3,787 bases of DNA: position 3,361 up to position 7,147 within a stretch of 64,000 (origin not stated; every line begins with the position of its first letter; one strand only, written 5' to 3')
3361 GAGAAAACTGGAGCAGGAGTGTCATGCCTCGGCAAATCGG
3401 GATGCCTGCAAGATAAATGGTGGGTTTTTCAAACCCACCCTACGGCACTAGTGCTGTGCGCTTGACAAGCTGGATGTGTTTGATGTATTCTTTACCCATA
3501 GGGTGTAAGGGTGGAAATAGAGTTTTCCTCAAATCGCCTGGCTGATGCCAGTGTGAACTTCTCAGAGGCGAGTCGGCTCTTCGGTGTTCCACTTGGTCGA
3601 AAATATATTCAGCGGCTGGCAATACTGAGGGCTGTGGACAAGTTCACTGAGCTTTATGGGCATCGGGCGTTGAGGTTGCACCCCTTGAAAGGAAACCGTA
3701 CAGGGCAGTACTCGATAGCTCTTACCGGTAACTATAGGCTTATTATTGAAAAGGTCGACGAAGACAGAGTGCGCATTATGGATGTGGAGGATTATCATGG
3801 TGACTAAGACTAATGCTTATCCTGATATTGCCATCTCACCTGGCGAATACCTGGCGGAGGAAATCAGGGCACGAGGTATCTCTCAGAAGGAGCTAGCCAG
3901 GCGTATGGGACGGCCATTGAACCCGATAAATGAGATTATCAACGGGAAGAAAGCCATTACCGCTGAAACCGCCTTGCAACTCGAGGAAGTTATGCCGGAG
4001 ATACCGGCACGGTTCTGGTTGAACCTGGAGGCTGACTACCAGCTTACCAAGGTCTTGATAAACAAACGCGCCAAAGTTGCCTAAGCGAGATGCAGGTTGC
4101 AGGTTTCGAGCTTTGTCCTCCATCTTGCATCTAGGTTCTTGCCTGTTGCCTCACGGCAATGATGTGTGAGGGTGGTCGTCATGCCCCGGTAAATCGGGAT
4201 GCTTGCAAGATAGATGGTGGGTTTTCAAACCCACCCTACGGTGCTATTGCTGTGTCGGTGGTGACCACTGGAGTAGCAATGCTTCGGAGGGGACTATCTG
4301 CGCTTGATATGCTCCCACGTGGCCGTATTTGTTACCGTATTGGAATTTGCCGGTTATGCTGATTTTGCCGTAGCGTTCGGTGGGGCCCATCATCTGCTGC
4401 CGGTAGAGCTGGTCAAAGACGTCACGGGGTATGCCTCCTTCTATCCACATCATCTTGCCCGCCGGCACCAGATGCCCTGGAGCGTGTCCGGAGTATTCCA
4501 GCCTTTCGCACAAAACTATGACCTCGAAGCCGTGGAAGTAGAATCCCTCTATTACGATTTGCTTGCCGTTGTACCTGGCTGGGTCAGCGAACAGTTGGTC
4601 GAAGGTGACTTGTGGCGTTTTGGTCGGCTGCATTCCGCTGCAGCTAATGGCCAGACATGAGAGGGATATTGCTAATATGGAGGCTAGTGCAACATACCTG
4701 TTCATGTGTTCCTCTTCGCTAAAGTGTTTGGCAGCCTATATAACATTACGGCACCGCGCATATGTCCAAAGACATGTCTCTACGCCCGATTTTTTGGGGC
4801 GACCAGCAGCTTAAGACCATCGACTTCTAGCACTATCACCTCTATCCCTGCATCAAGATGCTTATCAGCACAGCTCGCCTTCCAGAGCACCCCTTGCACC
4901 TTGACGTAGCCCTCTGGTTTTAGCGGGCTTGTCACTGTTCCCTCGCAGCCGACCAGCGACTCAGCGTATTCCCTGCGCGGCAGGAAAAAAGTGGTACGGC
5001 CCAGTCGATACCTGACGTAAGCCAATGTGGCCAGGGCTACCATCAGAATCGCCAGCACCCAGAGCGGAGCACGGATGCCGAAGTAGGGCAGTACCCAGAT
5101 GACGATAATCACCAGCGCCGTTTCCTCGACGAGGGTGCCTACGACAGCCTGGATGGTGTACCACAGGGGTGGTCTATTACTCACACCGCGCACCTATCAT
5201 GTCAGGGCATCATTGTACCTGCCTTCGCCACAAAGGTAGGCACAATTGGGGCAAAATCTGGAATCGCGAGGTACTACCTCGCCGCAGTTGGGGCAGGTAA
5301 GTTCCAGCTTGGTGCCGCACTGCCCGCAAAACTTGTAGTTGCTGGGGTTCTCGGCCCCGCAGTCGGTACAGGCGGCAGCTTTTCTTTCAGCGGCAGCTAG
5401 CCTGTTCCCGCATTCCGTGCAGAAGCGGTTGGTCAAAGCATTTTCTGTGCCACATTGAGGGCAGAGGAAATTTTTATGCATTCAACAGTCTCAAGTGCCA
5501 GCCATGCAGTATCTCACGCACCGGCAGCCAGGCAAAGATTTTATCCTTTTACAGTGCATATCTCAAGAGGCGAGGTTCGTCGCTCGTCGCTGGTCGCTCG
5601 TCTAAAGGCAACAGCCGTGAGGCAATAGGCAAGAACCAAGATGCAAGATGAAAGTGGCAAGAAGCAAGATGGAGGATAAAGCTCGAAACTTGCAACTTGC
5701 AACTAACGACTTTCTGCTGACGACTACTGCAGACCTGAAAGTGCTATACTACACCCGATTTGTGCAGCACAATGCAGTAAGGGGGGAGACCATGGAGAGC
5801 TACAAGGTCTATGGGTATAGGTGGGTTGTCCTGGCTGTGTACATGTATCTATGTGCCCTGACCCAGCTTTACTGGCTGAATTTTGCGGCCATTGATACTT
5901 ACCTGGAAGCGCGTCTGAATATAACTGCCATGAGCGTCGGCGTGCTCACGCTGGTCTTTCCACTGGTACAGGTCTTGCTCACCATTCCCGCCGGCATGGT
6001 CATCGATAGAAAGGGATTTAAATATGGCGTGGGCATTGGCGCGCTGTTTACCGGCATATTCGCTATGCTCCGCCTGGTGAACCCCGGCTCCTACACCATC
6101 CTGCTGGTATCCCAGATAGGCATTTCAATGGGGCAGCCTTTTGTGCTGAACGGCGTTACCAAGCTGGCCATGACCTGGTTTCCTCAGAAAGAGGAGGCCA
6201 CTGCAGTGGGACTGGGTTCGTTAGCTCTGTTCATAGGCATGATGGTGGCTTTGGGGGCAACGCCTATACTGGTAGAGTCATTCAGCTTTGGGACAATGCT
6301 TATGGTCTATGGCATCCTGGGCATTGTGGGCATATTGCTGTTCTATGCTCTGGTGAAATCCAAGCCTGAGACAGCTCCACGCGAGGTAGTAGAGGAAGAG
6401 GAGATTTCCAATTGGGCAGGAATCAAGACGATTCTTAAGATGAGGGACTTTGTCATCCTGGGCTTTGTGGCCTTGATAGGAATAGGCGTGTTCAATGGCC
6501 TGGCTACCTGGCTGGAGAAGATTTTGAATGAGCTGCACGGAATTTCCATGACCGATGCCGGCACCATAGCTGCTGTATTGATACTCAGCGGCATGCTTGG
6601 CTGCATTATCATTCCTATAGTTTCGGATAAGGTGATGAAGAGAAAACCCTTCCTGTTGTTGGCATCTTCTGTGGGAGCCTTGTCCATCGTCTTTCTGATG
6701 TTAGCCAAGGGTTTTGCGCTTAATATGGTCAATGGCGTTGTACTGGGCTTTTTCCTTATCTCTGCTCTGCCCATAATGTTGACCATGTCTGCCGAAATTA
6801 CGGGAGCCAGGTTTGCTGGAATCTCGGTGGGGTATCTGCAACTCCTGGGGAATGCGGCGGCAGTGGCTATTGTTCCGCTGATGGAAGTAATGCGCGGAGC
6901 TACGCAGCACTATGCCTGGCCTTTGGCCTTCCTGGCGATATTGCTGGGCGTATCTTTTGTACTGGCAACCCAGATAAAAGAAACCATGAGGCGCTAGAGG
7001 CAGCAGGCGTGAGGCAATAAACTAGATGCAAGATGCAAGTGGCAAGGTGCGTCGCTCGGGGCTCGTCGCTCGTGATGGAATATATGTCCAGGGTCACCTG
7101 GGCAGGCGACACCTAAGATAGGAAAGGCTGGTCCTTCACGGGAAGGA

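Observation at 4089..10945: Period-7 degenerate heptanucleotide arrays in five intergenic tracts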

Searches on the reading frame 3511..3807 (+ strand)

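Call 10: search_protein_families(library=pfam, proteins=[window:3511-3807:+])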
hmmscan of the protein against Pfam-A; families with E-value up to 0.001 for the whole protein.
window:3511-3807:+ (98 aa): 1 family
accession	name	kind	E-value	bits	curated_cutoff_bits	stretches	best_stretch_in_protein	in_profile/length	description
PF05015.19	HigB-like_toxin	-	1.2e-05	26.2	27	1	30-85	27-82/91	RelE-like toxin of type II toxin-antitoxin system HigB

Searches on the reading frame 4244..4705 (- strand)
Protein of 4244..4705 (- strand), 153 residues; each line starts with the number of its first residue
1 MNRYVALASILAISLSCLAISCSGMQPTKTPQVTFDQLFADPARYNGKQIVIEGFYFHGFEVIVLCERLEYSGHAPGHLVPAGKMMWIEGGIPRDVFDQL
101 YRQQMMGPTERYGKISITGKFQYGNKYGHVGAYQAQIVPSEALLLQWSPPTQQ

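Call 10: search_protein_families(library=pfam, proteins=[window:4244-4705:-])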
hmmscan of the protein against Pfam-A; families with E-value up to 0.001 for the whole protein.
window:4244-4705:- (153 aa): 0 families

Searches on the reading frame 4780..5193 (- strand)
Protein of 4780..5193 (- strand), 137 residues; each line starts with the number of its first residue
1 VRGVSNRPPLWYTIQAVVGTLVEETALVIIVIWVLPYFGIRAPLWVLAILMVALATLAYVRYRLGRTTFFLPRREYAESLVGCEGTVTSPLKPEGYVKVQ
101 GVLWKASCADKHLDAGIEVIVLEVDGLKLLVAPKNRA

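Call 10: search_protein_families(library=pfam, proteins=[window:4780-5193:-])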
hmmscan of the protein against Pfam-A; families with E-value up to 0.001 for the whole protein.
window:4780-5193:- (137 aa): 1 family
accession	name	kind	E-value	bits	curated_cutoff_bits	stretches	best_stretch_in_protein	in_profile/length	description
PF01957.25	NfeD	-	6e-17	62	29.1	1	77-133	1-57/57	NfeD-like C-terminal, partner-binding domain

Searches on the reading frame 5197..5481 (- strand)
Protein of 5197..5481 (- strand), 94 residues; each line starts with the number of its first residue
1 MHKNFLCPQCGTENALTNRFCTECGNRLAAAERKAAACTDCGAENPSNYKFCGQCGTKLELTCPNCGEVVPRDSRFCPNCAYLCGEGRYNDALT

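Call 10: search_protein_families(library=pfam, proteins=[window:5197-5481:-])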
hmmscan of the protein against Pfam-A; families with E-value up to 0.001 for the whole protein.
window:5197-5481:- (94 aa): 12 families
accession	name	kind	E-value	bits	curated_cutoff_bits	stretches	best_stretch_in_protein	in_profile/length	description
PF12773.13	DZR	-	5.4e-22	78.1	27.3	2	38-80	1-44/45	Double zinc ribbon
PF13240.11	Zn_Ribbon_1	-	1.7e-19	69.4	25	3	7-28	2-23/23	zinc-ribbon domain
PF24463.1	DUF7577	-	2.3e-18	65.9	28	3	37-60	4-27/27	Domain of unknown function (DUF7577)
PF13248.11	Zn_ribbon_3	-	3.5e-13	48.9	27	2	61-80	3-22/26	zinc-ribbon domain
PF17032.10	Zn_ribbon_15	-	1.2e-09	39.3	28.9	0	61-80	53-72/73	zinc-ribbon family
PF18912.6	DZR_2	-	8.7e-08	32.3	27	0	62-81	9-28/56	Double zinc ribbon domain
PF24460.1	DUF7575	-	1.2e-05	24.9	28.5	0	61-81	4-24/28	Domain of unknown function (DUF7575)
PF09297.16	Zn_ribbon_NUD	-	1.4e-05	25.1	24.8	0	47-60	1-14/32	NADH pyrophosphatase zinc ribbon domain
PF02150.21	Zn_ribbon_RPB9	-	9.8e-05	22.6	25.2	1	19-47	2-33/36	RNA polymerases M/15 Kd subunit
PF10571.15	UPF0547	-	0.00016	22.2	29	1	62-82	2-22/26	Uncharacterised protein family UPF0547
PF14803.11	Zn_ribbon_Nudix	-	0.00024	21.4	25.6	0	50-64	1-15/34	Nudix N-terminal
PF09889.16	DUF2116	-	0.00096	19.5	26.8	0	7-36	6-36/59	Probable treble clef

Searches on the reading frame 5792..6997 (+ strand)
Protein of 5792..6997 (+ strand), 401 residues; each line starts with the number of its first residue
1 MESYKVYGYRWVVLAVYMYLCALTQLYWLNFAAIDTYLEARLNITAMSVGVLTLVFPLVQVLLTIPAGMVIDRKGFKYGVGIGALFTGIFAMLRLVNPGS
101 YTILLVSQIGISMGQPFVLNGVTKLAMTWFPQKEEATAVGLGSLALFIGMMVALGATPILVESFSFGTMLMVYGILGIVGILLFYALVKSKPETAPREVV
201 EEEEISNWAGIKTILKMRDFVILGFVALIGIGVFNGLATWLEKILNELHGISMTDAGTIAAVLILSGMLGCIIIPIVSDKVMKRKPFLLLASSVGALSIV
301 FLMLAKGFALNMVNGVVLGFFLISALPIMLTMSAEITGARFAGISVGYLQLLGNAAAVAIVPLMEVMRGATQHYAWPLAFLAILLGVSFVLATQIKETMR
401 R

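Call 10: search_protein_families(library=pfam, proteins=[window:5792-6997:+])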
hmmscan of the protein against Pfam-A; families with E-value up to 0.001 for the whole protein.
window:5792-6997:+ (401 aa): 2 families
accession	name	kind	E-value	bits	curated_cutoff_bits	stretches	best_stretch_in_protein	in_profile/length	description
PF07690.21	MFS_1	-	5.7e-35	121.3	33.4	1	19-358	5-344/347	Major Facilitator Superfamily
PF13347.12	MFS_2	-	3.2e-09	36.3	27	1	31-336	22-342/427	MFS/sugar transport protein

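Call 72: find_homologous_proteins(query=window:5792-6997:+, max_evalue=1e-60)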
Query window:5792-6997:+ (401 aa): 1073 proteins with E <= 1e-60 among 8000 candidates; the best 120 are listed.
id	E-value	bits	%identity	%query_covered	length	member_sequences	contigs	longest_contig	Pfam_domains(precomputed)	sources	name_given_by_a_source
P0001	1.1e-246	836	100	100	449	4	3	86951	PF13347.13,PF07690.22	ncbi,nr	ncbi:MAG: major facilitator superfamily domain-containing protein 7 [Chloroflexi bacterium]|nr:major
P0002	1.9e-228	776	91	100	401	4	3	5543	PF13347.13,PF07690.22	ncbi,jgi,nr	ncbi:MAG: major facilitator superfamily domain-containing protein 7 [Chloroflexi bacterium]|nr:major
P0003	7.5e-225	764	89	100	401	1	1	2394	PF13347.13,PF07690.22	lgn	-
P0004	1.3e-223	760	88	100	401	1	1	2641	PF13347.13,PF07690.22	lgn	-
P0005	1.0e-220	751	87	100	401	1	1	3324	PF13347.13,PF07690.22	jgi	jgi:MFS family permease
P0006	6.8e-211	718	82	100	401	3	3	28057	PF13347.13,PF07690.22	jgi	-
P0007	7.8e-211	718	83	100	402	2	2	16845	PF13347.13,PF07690.22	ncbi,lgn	-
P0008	5.4e-210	715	84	100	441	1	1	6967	PF13347.13,PF07690.22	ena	-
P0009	2.5e-209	713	80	100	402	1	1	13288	PF13347.13,PF07690.22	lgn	-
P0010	3.9e-209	713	81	100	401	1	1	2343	PF13347.13,PF07690.22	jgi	jgi:MFS family permease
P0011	4.5e-209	712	81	100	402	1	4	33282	PF13347.13,PF07690.22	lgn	-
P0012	1.2e-205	701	80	100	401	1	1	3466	PF13347.13,PF07690.22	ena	-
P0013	2.5e-205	700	81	100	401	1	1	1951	PF13347.13,PF07690.22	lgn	-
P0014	1.8e-204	697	81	100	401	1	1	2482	PF13347.13,PF07690.22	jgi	jgi:MFS family permease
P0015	2.0e-197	674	78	100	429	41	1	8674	PF13347.13,PF07690.22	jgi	jgi:MFS family permease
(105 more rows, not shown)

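Call 73: find_encoding_contigs(protein=P0003, flank=3000, max_places=3)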
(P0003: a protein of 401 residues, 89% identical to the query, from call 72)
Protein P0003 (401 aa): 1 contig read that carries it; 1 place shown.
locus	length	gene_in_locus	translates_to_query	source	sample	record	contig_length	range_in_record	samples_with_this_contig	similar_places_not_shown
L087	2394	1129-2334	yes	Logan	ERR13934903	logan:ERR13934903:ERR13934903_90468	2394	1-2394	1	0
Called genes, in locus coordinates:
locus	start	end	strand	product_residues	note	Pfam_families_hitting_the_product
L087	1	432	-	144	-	?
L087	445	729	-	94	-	-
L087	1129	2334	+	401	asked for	PF13347:MFS_2, PF07690:MFS_1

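Call 74: find_encoding_contigs(protein=P0004, flank=3000, max_places=3)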
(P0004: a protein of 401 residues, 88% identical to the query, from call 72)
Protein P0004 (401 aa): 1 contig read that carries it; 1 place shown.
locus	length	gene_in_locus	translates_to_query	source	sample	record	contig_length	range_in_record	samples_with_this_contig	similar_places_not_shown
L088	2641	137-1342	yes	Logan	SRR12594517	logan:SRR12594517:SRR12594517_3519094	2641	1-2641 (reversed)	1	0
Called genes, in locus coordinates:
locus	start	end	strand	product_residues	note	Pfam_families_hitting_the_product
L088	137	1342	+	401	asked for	PF13347:MFS_2, PF07690:MFS_1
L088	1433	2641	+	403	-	?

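Call 75: find_encoding_contigs(protein=P0005, flank=3000, max_places=3)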
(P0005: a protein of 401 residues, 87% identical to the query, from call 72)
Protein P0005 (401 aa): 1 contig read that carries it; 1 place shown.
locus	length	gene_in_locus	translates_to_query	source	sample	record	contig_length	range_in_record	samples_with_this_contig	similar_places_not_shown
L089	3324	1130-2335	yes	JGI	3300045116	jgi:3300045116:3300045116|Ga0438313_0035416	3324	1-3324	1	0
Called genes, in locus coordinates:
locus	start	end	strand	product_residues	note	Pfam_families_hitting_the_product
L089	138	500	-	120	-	PF01957:NfeD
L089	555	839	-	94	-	-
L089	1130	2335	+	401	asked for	PF13347:MFS_2, PF07690:MFS_1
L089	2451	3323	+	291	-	?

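Call 90: find_encoding_contigs(protein=P0006, flank=2500, max_places=2)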
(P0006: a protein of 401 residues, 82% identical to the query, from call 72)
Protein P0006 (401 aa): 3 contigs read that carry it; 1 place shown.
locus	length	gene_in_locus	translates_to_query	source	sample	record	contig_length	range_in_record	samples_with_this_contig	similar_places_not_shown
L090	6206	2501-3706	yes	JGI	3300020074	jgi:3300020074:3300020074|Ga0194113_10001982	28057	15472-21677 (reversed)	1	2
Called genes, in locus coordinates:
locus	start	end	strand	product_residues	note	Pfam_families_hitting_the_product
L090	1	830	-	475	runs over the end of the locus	PF02629:CoA_binding, PF13380:CoA_binding_2, PF13607:Succ_CoA_lig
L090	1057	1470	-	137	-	PF12654:DUF3786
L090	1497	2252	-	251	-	PF00142:Fer4_NifH (faint), PF01656:CbiA, PF02374:ArsA_ATPase (weak), PF06564:CBP_BcsQ (faint), PF13614:AAA_31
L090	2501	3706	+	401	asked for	PF13347:MFS_2, PF07690:MFS_1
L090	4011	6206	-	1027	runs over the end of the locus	-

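Call 91: find_encoding_contigs(protein=P0007, flank=2500, max_places=2)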
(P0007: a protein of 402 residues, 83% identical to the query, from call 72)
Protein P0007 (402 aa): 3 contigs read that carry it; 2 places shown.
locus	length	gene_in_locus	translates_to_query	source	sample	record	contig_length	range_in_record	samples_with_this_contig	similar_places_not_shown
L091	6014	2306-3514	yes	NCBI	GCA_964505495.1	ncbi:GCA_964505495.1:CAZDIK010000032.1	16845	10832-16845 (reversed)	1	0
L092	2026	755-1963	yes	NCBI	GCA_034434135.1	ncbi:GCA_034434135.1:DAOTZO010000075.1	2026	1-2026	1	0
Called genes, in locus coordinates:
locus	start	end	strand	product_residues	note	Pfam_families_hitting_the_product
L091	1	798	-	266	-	?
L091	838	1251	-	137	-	PF12654:DUF3786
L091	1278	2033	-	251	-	PF00142:Fer4_NifH (faint), PF01656:CbiA, PF02374:ArsA_ATPase (weak), PF06564:CBP_BcsQ (faint), PF13614:AAA_31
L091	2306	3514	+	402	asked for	PF13347:MFS_2, PF07690:MFS_1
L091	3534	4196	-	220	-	PF00596:Aldolase_II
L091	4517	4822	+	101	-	PF13451:zf_Tbcl, PF23477:zf_Tbcl_2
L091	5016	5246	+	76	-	-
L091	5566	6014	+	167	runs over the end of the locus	PF00561:Abhydrolase_1, PF02230:Abhydrolase_2 (faint), PF12146:Hydrolase_4 (weak), PF12697:Abhydrolase_6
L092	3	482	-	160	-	?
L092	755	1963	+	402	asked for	PF13347:MFS_2, PF07690:MFS_1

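Call 92: find_encoding_contigs(protein=P0008, flank=2500, max_places=2)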
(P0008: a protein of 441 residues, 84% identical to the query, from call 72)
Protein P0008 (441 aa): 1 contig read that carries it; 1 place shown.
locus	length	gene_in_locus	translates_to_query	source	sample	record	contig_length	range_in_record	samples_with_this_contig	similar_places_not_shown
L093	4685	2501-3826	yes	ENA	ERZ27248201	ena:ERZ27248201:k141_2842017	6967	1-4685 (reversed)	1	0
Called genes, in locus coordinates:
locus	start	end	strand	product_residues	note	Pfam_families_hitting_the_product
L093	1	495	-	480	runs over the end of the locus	PF02629:CoA_binding, PF13380:CoA_binding_2, PF13607:Succ_CoA_lig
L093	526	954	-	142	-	PF12654:DUF3786 (weak)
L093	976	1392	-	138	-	-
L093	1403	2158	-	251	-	PF00142:Fer4_NifH (faint), PF01656:CbiA, PF02374:ArsA_ATPase, PF06564:CBP_BcsQ (weak), PF10609:ParA (faint), PF13614:AAA_31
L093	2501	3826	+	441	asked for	PF07690:MFS_1, PF13347:MFS_2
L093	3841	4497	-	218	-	PF00596:Aldolase_II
